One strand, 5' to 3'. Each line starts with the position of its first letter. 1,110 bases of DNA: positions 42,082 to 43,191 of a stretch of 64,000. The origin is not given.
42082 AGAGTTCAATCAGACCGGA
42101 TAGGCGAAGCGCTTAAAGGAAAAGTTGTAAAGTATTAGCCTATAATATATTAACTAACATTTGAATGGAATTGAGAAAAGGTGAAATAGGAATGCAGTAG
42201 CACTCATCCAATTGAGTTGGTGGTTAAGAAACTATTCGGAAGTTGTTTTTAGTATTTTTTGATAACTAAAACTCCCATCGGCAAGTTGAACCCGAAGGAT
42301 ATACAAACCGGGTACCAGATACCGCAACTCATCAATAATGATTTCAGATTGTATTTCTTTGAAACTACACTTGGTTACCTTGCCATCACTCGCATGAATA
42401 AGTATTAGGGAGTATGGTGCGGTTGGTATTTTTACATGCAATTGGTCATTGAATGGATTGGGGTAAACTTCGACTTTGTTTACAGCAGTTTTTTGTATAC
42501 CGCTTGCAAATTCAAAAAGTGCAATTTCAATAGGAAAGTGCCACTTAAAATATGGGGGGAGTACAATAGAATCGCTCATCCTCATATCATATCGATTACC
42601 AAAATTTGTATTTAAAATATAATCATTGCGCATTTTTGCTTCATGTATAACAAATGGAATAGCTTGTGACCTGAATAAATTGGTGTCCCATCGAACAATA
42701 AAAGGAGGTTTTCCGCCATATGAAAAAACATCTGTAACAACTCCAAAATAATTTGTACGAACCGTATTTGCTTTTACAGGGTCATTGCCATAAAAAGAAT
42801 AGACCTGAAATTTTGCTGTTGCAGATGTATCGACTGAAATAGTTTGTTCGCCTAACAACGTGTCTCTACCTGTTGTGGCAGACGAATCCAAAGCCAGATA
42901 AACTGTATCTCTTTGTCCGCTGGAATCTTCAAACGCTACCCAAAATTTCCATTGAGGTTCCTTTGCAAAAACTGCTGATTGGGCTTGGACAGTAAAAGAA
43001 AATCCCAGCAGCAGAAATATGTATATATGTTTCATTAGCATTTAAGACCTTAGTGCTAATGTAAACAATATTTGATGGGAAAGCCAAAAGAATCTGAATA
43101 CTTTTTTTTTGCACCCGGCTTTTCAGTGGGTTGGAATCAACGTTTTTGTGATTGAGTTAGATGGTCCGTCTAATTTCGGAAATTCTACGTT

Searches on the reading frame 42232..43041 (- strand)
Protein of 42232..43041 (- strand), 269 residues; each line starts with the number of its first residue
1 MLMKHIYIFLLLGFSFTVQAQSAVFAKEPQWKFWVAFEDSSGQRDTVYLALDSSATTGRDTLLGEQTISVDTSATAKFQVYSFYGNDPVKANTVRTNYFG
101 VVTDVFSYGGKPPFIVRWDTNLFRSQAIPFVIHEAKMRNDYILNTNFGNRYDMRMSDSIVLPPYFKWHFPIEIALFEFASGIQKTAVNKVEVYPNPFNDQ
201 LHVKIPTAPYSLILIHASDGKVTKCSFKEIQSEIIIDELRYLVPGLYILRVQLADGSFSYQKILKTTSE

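Call 44: search_protein_families(library=pfam, proteins=[window:42232-43041:-], max_evalue=0.01)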
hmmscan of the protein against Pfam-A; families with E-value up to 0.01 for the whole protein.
window:42232-43041:- (269 aa): 2 families
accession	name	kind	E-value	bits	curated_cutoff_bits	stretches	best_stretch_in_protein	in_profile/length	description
PF18962.6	Por_Secre_tail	-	1.1e-05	26.1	27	1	192-263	1-73/75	Secretion system C-terminal sorting domain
PF08940.17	DUF1918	-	0.0023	17.9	24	1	96-119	19-42/58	Domain of unknown function (DUF1918)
